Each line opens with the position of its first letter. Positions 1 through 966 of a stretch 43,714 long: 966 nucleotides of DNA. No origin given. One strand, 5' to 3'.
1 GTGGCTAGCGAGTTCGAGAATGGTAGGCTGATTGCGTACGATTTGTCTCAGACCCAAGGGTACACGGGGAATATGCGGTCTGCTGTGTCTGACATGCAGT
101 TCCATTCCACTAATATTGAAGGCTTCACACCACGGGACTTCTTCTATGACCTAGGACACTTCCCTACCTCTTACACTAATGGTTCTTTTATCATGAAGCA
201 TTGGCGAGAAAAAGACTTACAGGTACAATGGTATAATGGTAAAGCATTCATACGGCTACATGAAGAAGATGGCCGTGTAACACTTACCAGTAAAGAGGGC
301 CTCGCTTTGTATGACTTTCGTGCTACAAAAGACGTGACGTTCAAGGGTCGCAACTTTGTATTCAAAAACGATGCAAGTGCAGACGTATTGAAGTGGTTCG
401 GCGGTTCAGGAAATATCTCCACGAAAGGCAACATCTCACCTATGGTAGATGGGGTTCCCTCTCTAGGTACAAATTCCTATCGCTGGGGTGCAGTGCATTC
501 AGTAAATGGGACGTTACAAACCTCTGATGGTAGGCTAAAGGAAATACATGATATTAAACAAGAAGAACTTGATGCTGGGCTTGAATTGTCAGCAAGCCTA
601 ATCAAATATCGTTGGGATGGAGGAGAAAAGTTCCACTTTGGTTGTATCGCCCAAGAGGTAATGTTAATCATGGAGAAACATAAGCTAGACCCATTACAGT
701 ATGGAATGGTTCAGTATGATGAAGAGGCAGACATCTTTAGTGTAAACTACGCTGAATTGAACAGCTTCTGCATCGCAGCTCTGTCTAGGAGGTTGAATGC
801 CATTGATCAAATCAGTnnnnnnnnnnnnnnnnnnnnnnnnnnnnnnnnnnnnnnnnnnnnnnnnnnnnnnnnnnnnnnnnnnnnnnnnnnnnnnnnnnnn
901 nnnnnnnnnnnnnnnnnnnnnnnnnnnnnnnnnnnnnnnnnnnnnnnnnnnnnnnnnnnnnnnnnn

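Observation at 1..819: Second fibre gene starts exactly at the window edge with GTG and no Shine-Dalgarno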

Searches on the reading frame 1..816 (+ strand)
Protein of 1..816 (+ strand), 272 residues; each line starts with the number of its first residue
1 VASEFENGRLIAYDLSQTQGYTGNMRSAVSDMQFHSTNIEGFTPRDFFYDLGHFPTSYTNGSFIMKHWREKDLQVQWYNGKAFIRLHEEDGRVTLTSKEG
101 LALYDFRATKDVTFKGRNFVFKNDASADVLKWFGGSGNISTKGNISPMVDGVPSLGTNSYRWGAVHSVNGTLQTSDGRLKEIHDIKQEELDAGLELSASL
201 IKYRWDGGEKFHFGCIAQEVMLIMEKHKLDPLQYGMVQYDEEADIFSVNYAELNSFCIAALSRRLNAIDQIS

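Call 16: find_encoding_contigs(protein=window:1-816:+, flank=10000, max_places=10)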
Protein window:1-816:+ (272 aa): no gene with exactly this product is on record in the collection.

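Call 21: search_protein_families(library=pfam, proteins=[window:1-816:+], max_evalue=0.01)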
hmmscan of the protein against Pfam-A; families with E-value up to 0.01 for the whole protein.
window:1-816:+ (272 aa): 1 family
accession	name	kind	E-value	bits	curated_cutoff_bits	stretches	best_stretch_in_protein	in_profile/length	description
PF13884.11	Peptidase_S74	-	4.4e-07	30.5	22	1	175-227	1-56/58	Chaperone of endosialidase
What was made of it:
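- The S74 chaperone that drives trimerisation is intact (call 21).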

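Call 22: search_protein_families(library=phrogs, proteins=[window:1-816:+], max_evalue=0.001)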
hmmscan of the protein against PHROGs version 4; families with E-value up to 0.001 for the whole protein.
window:1-816:+ (272 aa): 12 families
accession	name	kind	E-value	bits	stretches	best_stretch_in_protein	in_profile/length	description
phrog_1171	-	tail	4.1e-29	102.6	1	5-253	653-890/954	tail spike protein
phrog_7121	-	tail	3e-24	86.2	1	139-269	761-917/927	tail fiber protein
phrog_28871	-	unknown function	1.6e-17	63.6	2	207-269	878-941/946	-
phrog_15695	-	tail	3.2e-15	56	1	135-249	1085-1207/1284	tail fiber protein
phrog_14895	-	tail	1.9e-13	50.8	1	144-247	474-584/632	tail spike protein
phrog_17635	-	tail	2.4e-10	40.3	1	139-243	567-677/721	tail fiber protein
phrog_24369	-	tail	7.1e-10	38.1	1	139-244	1228-1339/1396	tail fiber protein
phrog_24159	-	tail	1.4e-08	34.5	1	140-242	805-913/972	tail fiber protein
phrog_23437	-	tail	5.2e-07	30.4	1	142-241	119-226/275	tail protein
phrog_31154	-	unknown function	1.2e-05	26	1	165-253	150-242/248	-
phrog_38424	-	unknown function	1.3e-05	25.2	1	120-244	283-417/488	-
phrog_1980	-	tail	0.00035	21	1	148-226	300-381/449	tail fiber protein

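Call 27: search_dna_similar(query=window:1-816:+, collection=phages, mode=protein, max_rows=30)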
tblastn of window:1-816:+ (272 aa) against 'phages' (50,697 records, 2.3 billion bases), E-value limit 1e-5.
Records with a match: 332; places in all: 332; records where one place covers at least 80% of the query: 2.
Best place of each record, by identity: 90-95% 1; 60-80% 1; <60% 330.
By first word of the organism name: Klebsiella 203; Escherichia 61; Salmonella 10; Vibrio 8; Pseudomonas 8; Aeromonas 6; Synechococcus 4; Roseobacter 3; Stenotrophomonas 3; Acinetobacter 3; and 16 more.
By host as written in the record: Klebsiella pneumoniae 105; - 63; Escherichia coli 28; Escherichia sp. 4; Klebsiella quasipneumoniae K6 (ATCC 700603) 4; Synechococcus sp. CB0101 4; Salmonella sp. 4; Pseudomonas syringae CC0094 4; and 81 more.
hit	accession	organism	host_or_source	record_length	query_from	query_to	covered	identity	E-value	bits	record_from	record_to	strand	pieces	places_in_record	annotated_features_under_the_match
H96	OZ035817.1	Vectrevirus DIJ06P1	-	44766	1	272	100%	93.8%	7e-173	534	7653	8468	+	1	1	record has no annotation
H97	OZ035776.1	Vectrevirus LF31P3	-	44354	95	272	65%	58.6%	8e-58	204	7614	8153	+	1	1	record has no annotation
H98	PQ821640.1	Escherichia phage SD2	Escherichia sp.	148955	2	244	89%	39.6%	2e-44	166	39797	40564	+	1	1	SD2000054: head binding protein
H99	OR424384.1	Escherichia phage vB-Eco-KMB14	Escherichia coli KMB528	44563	139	272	49%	70.9%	9e-58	204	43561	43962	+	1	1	tail fibers protein | hypothetical protein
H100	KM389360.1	Escherichia phage Phi05_1387 B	-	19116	2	180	66%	45.5%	3e-38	147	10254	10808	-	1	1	record has no annotation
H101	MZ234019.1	Escherichia phage vB_EcoP-101117UKE2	Escherichia coli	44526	136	265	48%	53.0%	7e-41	155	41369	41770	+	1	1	hypothetical protein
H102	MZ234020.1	Escherichia phage vB_EcoP-101118B1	Escherichia coli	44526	136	265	48%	53.0%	7e-41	155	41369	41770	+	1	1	hypothetical protein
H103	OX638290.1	Escherichia phage vB_EcoP-CC2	-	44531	143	265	45%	55.2%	8e-41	155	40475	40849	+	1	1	hypothetical protein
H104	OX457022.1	Escherichia phage vB_EcoP-CC1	-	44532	143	265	45%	55.2%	8e-41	155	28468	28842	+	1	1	hypothetical protein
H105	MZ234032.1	Escherichia phage vB_EcoP-G3A1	Escherichia coli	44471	143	265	45%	54.4%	8e-41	155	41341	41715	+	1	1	hypothetical protein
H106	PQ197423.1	Raoultella phage vB_Ro_P3a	Raoultella ornithinolytica P3a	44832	143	265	45%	52.8%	2e-40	154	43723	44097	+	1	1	tail spike protein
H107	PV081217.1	Klebsiella phage Kpn02SCE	Klebsiella pneumoniae NCTC-13439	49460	77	269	71%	30.5%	1e-13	76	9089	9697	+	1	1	tail fiber protein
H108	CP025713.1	Escherichia phage YDC107_2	Escherichia coli YCD107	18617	42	246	75%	26.3%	1e-11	70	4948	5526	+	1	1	hypothetical protein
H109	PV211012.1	Roseobacter phage CRP-822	Roseobacter sp. FZCC0197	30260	55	236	67%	27.7%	2e-7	58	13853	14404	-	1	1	putative structural protein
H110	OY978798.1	Klebsiella phage vB_Kpn_K27PH129C1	-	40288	137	271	50%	36.4%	2e-12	72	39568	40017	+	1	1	tail spike protein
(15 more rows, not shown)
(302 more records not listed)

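Call 28: find_homologous_proteins(query=window:1-816:+, max_evalue=1e-10)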
Query window:1-816:+ (272 aa): 1 proteins with E <= 1e-10 among 412 candidates.
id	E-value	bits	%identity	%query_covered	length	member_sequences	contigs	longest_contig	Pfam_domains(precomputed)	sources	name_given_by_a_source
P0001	3.1e-12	65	39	38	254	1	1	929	PF13884.12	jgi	jgi:hypothetical protein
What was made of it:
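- Tried and rejected: Word-indexed protein search with ORF B. It found one weak hit (call 28).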

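Call 34: search_protein_representatives(protein=window:1-816:+)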
Query: 272 residues. Proteins with E-value up to 0.001 (for the whole library): 5570; up to 1e-10: 229; up to 1e-30: 11. The best 150 are listed.
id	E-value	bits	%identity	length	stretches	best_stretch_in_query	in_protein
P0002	1.7e-169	578.8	94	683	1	2-272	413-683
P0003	1.1e-59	218.8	47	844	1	3-264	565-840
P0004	2.5e-49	184.7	44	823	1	2-247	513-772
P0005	2.3e-45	171.7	43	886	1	3-247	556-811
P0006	2.7e-39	151.8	38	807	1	3-261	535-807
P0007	1.3e-38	149.6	50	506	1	95-264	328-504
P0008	9.4e-38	146.8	37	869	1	3-241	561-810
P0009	5.9e-34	134.3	37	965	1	2-242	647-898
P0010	6.3e-33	131.0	53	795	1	133-264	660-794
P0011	2.9e-32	128.8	38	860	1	2-241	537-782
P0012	4.7e-32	128.1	39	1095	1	3-241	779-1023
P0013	3.7e-30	121.9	94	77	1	209-272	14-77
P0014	3.8e-30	121.8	47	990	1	139-264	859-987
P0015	4.3e-27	111.8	42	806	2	140-265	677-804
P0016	9.2e-27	110.8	50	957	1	144-265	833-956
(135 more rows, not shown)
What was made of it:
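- Almost all homologues that match ORF B from its first residues are 683-1095 aa long, with the ORF B start mapping inside them (call 34). Almost all homologues that align from the ORF B start carry a long N-terminal extension (call 34).
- Tried and rejected: The exhaustive HMMER search was needed (call 34).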

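Call 57: predict_structure(alignment_id=A1)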
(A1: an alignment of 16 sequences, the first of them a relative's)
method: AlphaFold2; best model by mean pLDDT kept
length: 683 residues; sequences in the alignment: 16
mean_pLDDT: 79.3   pTM: 0.65
mean pLDDT of the five models: 79.3, 78.7, 78.3, 77.1, 76.4
residues with pLDDT >= 90: 227; 70-90: 305; 50-70: 80; < 50: 71
segments of 3 or more residues with pLDDT < 50: 1-14, 466-481, 556-587
pLDDT, mean of each block of 10 residues (from residue 1): 35 47 59 93 95 93 95 93 92 58 82 91 82 89 91 91 92 94 65 70 90 93 91 65 73 94 89 92 89 85 92 93 81 79 82 84 83 91 88 88 90 90 88 85 80 87 52 46 67 80 84 84 79 80 74 51 38 33 43 80 89 78 82 91 81 73 82 78 51
secondary structure, 60 per line:
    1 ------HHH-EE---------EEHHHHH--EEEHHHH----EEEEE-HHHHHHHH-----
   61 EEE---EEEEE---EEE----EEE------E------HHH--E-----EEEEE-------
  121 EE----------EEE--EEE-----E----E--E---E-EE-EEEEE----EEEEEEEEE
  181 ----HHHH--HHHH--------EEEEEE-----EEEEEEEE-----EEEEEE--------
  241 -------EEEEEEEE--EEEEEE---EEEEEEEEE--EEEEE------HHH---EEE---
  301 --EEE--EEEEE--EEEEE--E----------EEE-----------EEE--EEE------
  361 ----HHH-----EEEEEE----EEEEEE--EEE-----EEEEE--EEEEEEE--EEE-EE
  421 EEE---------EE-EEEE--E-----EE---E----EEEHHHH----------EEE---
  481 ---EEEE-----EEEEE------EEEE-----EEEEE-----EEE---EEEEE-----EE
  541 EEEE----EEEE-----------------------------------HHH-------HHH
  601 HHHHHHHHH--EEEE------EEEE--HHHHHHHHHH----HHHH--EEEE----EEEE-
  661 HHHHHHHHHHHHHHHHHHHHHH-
elements in order (helices of 4 or more, strands of 3 or more residues): H24-28 E31-33 H34-37 E42-46 H48-55 E61-63 E67-71 E75-77 E82-84 E109-113 E133-135 E138-140 E163-167 E172-180 H185-188 H191-194 E203-208 E214-221 E227-232 E248-255 E258-263 E267-275 E278-282 E295-297 E303-305 E308-312 E315-319 E333-335 E347-349 E352-354 E373-378 E383-388 E391-393 E399-403 E406-412 E415-417 E419-423 E436-439 E458-460 H461-464 E475-477 E484-487 E493-497 E504-507 E513-517 E523-525 E529-533 E539-544 E549-552 H598-609 E612-615 E622-625 H628-637 H642-645 E648-651 E656-659 H661-682
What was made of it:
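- On gp47-class second tailspike of SP6/K1-5-like phages: ORF B starts at residue 412, at the end of a strand inside the beta-sheet-rich region of the model (call 57).
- In the AF2 model of the full-length homologue (pLDDT 79), residue 412 ends a strand within a confidently modelled beta-sheet-rich region (call 57). The ORF begins inside a beta-helix rung (call 57).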

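Call 59: fold_search(model_id=the predicted structure, library=pdb)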
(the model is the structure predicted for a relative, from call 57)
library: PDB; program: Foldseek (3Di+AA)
matches with E <= 10: 406; with E <= 0.001: 100
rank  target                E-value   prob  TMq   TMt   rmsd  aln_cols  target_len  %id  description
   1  9beu_B                3.6e-10  1.00  0.25  0.28  15.3       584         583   11  Structure of GH110B in complex with a lambda-carrageenan oligosaccharide (released 2025-08-27)
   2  7jw4_A                4.8e-10  1.00  0.26  0.29  15.5       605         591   12  Crystal structure of PdGH110B in complex with D-galactose (released 2020-11-04)
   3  9beu_A                2.6e-09  1.00  0.24  0.27  15.2       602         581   11  Structure of GH110B in complex with a lambda-carrageenan oligosaccharide (released 2025-08-27)
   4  7jwf_A                2.9e-09  1.00  0.24  0.27  16.1       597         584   11  Crystal structure of PdGH110B D344N in complex with alpha-(1,3)-galactobiose (released 2020-11-04)
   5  7jwf_B                3.2e-09  1.00  0.24  0.27  15.7       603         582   11  Crystal structure of PdGH110B D344N in complex with alpha-(1,3)-galactobiose (released 2020-11-04)
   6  7jw4_B                8.6e-09  1.00  0.24  0.27  15.4       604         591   12  Crystal structure of PdGH110B in complex with D-galactose (released 2020-11-04)
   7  8yk2_B                1.7e-08  1.00  0.27  0.28  15.3       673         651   10  Blood group B alpha-1,3-galactosidase AgaBb from Bifidobacterium bifidum, construct T7-tag_24-700 (released 2024-07-10)
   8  8yk2_A                2.2e-08  1.00  0.25  0.26  15.3       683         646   10  Blood group B alpha-1,3-galactosidase AgaBb from Bifidobacterium bifidum, construct T7-tag_24-700 (released 2024-07-10)
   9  2pyg_B                3.7e-08  1.00  0.21  0.34  12.9       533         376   14  Azotobacter vinelandii Mannuronan C-5 epimerase AlgE4 A-module (released 2008-05-27)
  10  8yk1_A                4.3e-08  1.00  0.21  0.19  17.1       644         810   11  Blood group B alpha-1,3-galactosidase AgaBb from Bifidobacterium bifidum, construct 23-844 (released 2024-07-10)
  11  6f7d                  9.0e-08  1.00  0.27  0.33  19.2       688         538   11  Crystal structure of Dettilon tailspike protein (gp208) (released 2018-12-19)
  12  2pyh_B                9.0e-08  1.00  0.22  0.34  12.6       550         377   10  Azotobacter vinelandii Mannuronan C-5 epimerase AlgE4 A-module complexed with mannuronan trisaccharide (released 2008-05-27)
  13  7chu_A                1.0e-07  1.00  0.22  0.28  16.1       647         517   12  Geobacillus virus E2 - ORF18 (released 2021-04-14)
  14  8pvs_A                1.0e-07  1.00  0.20  0.20  17.0       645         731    9  Targeting extended blood antigens by Akkermansia muciniphila enzymes unveils a missing link for generating universal d (released 2024-02-28)
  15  2uve_B                1.5e-07  1.00  0.20  0.23  17.5       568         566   11  Structure of Yersinia enterocolitica Family 28 Exopolygalacturonase (released 2007-05-08)
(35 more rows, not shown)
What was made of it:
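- Foldseek places the model among beta-helix glycosidases and tailspikes (call 59).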

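Call 61: search_solved_structures(query=window:1-816:+, max_evalue=0.001)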
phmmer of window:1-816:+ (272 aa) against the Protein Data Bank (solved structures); distinct sequences matched with E-value up to 0.001: 3.
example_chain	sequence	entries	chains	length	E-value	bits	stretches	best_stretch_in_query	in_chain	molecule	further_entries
7y5s_A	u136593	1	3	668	1e-12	51.6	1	140-248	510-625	phage tail fiber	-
4uw8_A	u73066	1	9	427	2.4e-09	40.5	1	139-242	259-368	L-SHAPED TAIL FIBER PROTEIN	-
6eu4_A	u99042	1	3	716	2.1e-06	30.9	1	147-268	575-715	Tail spike protein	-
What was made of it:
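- On Peptidase_S74 intramolecular-chaperone tail proteins: ORF B also matches the T5 pb1 and Kp7 fibre structures (call 61).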
